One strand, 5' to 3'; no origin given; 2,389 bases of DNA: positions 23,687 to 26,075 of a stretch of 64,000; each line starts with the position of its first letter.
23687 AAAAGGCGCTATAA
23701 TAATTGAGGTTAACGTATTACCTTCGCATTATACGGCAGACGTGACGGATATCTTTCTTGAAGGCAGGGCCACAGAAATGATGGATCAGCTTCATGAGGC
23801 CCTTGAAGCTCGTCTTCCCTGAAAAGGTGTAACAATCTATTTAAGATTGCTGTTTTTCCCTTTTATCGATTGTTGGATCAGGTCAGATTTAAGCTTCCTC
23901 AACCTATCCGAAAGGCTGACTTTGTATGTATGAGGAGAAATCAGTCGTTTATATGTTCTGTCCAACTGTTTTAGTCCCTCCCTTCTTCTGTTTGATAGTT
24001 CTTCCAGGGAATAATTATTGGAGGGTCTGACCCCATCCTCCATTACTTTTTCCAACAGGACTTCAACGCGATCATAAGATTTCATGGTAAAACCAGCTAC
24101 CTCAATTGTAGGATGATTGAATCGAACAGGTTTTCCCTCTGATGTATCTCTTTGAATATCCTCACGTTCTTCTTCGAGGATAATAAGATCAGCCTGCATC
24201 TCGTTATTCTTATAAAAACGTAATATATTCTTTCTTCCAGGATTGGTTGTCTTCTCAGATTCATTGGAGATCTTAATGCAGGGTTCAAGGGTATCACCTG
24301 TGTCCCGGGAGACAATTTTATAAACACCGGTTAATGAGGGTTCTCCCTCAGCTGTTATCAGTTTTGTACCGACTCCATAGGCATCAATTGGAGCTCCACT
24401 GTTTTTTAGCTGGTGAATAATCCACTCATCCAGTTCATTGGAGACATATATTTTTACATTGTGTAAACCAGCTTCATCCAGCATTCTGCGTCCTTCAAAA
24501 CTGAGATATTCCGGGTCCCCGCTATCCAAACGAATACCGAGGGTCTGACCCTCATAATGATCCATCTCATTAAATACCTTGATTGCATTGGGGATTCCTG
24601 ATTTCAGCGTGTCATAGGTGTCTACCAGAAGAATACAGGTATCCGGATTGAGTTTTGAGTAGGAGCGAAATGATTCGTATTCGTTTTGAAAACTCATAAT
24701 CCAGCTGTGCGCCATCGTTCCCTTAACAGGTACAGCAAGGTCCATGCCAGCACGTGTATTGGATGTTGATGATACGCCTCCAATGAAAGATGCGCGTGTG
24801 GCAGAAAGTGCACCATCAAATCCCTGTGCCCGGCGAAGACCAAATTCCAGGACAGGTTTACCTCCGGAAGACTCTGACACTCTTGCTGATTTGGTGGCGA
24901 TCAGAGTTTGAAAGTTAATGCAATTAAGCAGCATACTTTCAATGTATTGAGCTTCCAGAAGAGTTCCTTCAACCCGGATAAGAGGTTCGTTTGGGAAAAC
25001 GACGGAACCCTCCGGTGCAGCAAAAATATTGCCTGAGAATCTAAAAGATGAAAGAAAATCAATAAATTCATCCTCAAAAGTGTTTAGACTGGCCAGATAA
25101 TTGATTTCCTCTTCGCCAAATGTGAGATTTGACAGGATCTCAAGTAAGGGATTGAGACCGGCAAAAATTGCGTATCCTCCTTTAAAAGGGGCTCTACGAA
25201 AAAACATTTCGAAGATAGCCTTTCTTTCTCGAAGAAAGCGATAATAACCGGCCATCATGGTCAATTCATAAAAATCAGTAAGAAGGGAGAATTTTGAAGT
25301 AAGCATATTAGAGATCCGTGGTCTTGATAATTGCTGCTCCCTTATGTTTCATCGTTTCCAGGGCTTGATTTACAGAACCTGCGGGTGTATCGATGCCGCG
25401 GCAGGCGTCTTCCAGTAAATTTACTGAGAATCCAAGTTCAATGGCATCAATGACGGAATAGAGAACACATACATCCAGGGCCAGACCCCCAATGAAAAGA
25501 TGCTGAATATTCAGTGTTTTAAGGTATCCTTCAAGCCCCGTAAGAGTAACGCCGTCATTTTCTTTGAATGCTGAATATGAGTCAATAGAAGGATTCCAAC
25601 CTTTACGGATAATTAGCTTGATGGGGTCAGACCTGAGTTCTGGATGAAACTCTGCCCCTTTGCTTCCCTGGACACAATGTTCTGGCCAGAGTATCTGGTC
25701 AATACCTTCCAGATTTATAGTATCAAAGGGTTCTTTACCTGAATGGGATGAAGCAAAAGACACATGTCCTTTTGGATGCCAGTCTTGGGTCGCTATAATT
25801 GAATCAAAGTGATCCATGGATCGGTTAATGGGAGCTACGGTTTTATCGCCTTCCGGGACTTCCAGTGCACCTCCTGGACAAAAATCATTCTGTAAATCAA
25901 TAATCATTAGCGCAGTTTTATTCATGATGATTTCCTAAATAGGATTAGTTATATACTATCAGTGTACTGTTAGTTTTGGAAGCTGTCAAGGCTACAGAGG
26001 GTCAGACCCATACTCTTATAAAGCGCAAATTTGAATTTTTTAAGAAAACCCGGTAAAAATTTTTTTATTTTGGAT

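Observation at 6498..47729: An 11-bp palindrome, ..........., is iterated 17 times regardless of reading frame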

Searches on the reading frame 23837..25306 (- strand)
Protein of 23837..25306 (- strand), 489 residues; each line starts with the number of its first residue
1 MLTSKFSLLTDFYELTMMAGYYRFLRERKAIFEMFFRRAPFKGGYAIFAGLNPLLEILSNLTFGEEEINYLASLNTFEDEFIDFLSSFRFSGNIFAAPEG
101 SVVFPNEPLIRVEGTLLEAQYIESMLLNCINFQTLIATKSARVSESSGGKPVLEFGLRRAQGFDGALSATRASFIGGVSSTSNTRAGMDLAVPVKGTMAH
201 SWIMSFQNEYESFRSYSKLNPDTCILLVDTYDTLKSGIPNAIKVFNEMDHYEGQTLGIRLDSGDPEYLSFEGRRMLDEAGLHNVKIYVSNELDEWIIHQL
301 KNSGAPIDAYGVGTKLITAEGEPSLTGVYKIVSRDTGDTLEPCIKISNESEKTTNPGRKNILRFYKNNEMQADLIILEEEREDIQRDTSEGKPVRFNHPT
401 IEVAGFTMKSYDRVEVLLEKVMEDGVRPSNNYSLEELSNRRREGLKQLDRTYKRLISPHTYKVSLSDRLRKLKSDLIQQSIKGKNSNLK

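Call 6: search_protein_families(library=pfam, proteins=[window:23837-25306:-])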
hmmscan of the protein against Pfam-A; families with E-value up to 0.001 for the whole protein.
window:23837-25306:- (489 aa): 4 families
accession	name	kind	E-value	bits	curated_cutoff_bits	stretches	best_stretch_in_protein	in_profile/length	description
PF17767.7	NAPRTase_N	-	5e-39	133.9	32.6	1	8-131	1-125/125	Nicotinate phosphoribosyltransferase (NAPRTase) N-terminal domain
PF17956.6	NAPRTase_C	-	2.7e-22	79.8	23.3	1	358-473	1-111/111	Nicotinate phosphoribosyltransferase C-terminal domain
PF04095.22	NAPRTase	-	2.1e-05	24.8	20.8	1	154-268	5-128/239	Nicotinate phosphoribosyltransferase (NAPRTase) family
PF02749.22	QRPTase_N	-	0.0004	21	27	0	95-130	43-78/82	Quinolinate phosphoribosyl transferase, N-terminal domain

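Call 8: find_related_loci(query=window:23837-25306:-, collection=genome_contigs, flank=10000)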
Query window:23837-25306:- (489 aa) in genome_contigs; peptide patterns used: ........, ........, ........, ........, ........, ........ (x = any residue, [..] = any of these).
600 stretches matched a pattern (row limit reached: there are more); 590 encode a relative of the query (tblastn E <= 1e-3); the best 80 are kept; 80 distinct loci.
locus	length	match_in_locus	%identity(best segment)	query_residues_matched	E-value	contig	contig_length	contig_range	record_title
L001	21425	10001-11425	59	6-479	0e+0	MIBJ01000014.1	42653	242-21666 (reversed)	MAG: Spirochaetes bacterium RBG_16_49_21 RBG_16_scaffold_1490, whole genome shotgun sequence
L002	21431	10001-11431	58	3-478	0e+0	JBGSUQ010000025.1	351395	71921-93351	MAG: Spirochaetota bacterium isolate JTS-AC436 k141_278404, whole genome shotgun sequence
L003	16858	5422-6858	56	1-479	0e+0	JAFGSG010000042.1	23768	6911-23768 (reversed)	MAG: Spirochaetes bacterium isolate Zod_Metabat.878 k87_3452158, whole genome shotgun sequence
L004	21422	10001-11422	58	6-478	0e+0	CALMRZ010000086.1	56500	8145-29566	MAG TPA_asm: uncultured Spirochaetes bacterium isolate SRR5007357_bin.202_CONCOCT_v1.1_MAG genome assembly, contig: ERZ7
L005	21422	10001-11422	57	6-478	0e+0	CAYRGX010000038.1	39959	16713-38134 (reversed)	MAG TPA_asm: uncultured Leptospirales bacterium isolate SRP192927_co7_99 genome assembly, contig: NODE_1451_length_39959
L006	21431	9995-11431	57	6-484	0e+0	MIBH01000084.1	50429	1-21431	MAG: Spirochaetes bacterium RBG_13_51_14 RBG_13_scaffold_995, whole genome shotgun sequence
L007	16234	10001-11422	57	7-479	0e+0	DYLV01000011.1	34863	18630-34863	MAG TPA_asm: Leptospira biflexa isolate SulCav_AS07-7_2_45_10 SulCav_AS07_7_1111_length_34863_cov_5_621438, whole genome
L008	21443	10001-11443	55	1-479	4e-179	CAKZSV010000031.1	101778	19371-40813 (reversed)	MAG: uncultured bacterium isolate N1_Bin_METABAT__35_1 genome assembly, contig: c_000001699139, whole genome shotgun seq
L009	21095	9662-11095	54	7-482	6e-178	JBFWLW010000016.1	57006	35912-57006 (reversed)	MAG: Deferribacterales bacterium isolate CA_2019_NHSR_75 NODE_1393_length_57006_cov_94.052023_NHSR, whole genome shotgun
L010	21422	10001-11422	57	6-478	4e-177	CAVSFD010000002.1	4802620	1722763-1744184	MAG: uncultured Spirochaetota bacterium isolate MFD02979.bin.1.65 genome assembly, contig: contig_47028, whole genome sh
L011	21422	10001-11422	55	7-479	3e-177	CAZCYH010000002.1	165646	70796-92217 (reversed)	MAG TPA_asm: uncultured Leptospira sp. isolate binchicken_co135_192 genome assembly, contig: NODE_188_length_165646_cov_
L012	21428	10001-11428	55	6-479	3e-176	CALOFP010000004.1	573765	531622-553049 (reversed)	MAG: uncultured bacterium isolate LOGT_bin.0225 genome assembly, contig: contig_32236, whole genome shotgun sequence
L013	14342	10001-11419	57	7-478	6e-176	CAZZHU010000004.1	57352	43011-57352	MAG TPA_asm: uncultured Leptospirales bacterium isolate SRP192927_co6_673 genome assembly, contig: NODE_689_length_57352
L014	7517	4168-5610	53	6-485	1e-175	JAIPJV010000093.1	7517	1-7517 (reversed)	MAG: Candidatus Neomarinimicrobiota bacterium isolate Tobar18m-G17 Tobar18m-20mill-C735, whole genome shotgun sequence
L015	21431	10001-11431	51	7-481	4e-166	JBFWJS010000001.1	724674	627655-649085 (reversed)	MAG: Deferribacterales bacterium isolate CA_2019_NHSR_24 NODE_7_length_724674_cov_336.866287_NHSR, whole genome shotgun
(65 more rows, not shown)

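Call 15: find_homologous_proteins(query=window:23837-25306:-, max_evalue=1e-100)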
Query window:23837-25306:- (489 aa): 7614 proteins with E <= 1e-100 among 8000 candidates; the best 120 are listed.
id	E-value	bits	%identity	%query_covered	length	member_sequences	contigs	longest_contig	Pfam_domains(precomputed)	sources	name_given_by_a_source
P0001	0.0e+0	1090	100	100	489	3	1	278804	PF04095.23,PF17767.8,PF17956.7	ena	-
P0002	4.7e-285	964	88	100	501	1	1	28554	PF04095.23,PF02749.23,PF17767.8,PF17956.7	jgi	jgi:nicotinate phosphoribosyltransferase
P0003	1.1e-185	636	59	97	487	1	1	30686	PF17767.8,PF17956.7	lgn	-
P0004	2.9e-185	635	60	98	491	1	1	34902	PF17767.8,PF17956.7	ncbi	-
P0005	8.3e-185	633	57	97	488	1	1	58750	PF04095.23,PF17767.8,PF17956.7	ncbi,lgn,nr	ncbi:MAG: nicotinate phosphoribosyltransferase [Spirochaetes bacterium]|nr:nicotinate phosphoribosyl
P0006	1.8e-184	632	59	97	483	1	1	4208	PF17767.8,PF17956.7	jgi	-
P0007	3.6e-184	631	57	98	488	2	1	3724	PF02749.23,PF17767.8,PF17956.7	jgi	jgi:nicotinate phosphoribosyltransferase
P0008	3.8e-184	631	59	97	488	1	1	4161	PF04095.23,PF17767.8,PF17956.7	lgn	-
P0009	2.3e-183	628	59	97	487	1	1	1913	PF04095.23,PF17767.8,PF17956.7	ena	-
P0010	3.5e-183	628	57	98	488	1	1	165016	PF04095.23,PF02749.23,PF17767.8,PF17956.7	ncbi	-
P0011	1.3e-182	626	57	98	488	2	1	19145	PF04095.23,PF02749.23,PF17767.8,PF17956.7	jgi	jgi:nicotinate phosphoribosyltransferase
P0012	1.0e-181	623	57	98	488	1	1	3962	PF02749.23,PF17767.8,PF17956.7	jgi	jgi:nicotinate phosphoribosyltransferase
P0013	4.0e-181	621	56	98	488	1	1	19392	PF04095.23,PF02749.23,PF17767.8,PF17956.7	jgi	jgi:nicotinate phosphoribosyltransferase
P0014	8.8e-181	620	59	97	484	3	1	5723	PF04095.23,PF17767.8,PF17956.7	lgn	-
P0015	9.7e-181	620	56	98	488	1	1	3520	PF04095.23,PF17767.8,PF17956.7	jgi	jgi:nicotinate phosphoribosyltransferase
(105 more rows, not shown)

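Call 16: find_encoding_contigs(protein=P0002, flank=10000, max_places=4)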
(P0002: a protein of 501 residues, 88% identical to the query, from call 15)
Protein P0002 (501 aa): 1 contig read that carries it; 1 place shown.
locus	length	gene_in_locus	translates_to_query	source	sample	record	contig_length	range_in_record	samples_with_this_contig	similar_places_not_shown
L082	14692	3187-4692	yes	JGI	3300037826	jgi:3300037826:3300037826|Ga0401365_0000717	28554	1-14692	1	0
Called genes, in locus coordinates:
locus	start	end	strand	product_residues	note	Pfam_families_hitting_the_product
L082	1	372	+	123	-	?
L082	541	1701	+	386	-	PF01168:Ala_racemase_N, PF00842:Ala_racemase_C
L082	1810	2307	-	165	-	PF01797:Y1_Tnp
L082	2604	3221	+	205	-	PF00857:Isochorismatase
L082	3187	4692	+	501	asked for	PF02749:QRPTase_N (faint), PF17767:NAPRTase_N, PF04095:NAPRTase (weak), PF17956:NAPRTase_C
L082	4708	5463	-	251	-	PF00205:TPP_enzyme_M (faint), PF02146:SIR2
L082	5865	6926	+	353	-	PF04055:Radical_SAM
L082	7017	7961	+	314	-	PF00924:MS_channel_2nd, PF21082:MS_channel_3rd (weak)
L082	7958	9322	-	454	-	PF00696:AA_kinase, PF01842:ACT, PF22468:ACT_9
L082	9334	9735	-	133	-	PF06339:Ectoine_synth, PF07883:Cupin_2 (weak)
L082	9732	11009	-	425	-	PF00202:Aminotran_3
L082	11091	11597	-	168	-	PF00583:Acetyltransf_1, PF13508:Acetyltransf_7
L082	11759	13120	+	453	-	PF01554:MatE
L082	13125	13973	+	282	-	PF09924:LPG_synthase_C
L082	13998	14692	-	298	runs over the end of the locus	PF00106:adh_short, PF01370:Epimerase (weak), PF13561:adh_short_C2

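Call 17: find_encoding_contigs(protein=P0001, flank=10000, max_places=4)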
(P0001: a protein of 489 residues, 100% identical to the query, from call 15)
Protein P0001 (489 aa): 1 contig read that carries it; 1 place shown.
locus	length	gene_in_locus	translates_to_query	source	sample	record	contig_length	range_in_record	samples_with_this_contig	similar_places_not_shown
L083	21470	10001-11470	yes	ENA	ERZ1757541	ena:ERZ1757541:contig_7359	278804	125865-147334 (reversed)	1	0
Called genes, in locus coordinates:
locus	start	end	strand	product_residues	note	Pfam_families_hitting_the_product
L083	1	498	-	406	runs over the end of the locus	PF00109:ketoacyl-synt, PF02801:Ketoacyl-synt_C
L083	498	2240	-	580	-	PF02734:Dak2, PF21645:FakA-like_M, PF02645:DegV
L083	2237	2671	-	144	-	PF13279:4HBT_2, PF03061:4HBT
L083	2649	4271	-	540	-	PF00221:Lyase_aromatic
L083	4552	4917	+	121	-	-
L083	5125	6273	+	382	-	PF01168:Ala_racemase_N, PF00842:Ala_racemase_C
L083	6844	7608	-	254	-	PF01695:IstB_IS21, PF00308:Bac_DnaA (weak)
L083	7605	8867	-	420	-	PF08281:Sigma70_r4_2 (weak), PF00665:rve, PF22483:Mu-transpos_C_2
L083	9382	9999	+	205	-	PF00857:Isochorismatase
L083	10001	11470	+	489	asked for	PF17767:NAPRTase_N, PF04095:NAPRTase (faint), PF17956:NAPRTase_C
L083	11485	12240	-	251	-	PF02146:SIR2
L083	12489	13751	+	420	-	PF00919:UPF0004, PF04055:Radical_SAM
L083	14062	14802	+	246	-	PF00924:MS_channel_2nd, PF21082:MS_channel_3rd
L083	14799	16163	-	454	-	PF00696:AA_kinase, PF01842:ACT, PF22468:ACT_9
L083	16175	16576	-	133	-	PF06339:Ectoine_synth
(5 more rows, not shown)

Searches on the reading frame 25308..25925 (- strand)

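Call 18: search_protein_families(library=pfam, proteins=[window:25308-25925:-])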
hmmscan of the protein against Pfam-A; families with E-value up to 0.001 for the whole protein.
window:25308-25925:- (205 aa): 1 family
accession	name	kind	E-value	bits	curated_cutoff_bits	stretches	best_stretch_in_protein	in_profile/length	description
PF00857.26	Isochorismatase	-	8.4e-26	91.5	27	1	4-203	1-174/175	Isochorismatase domain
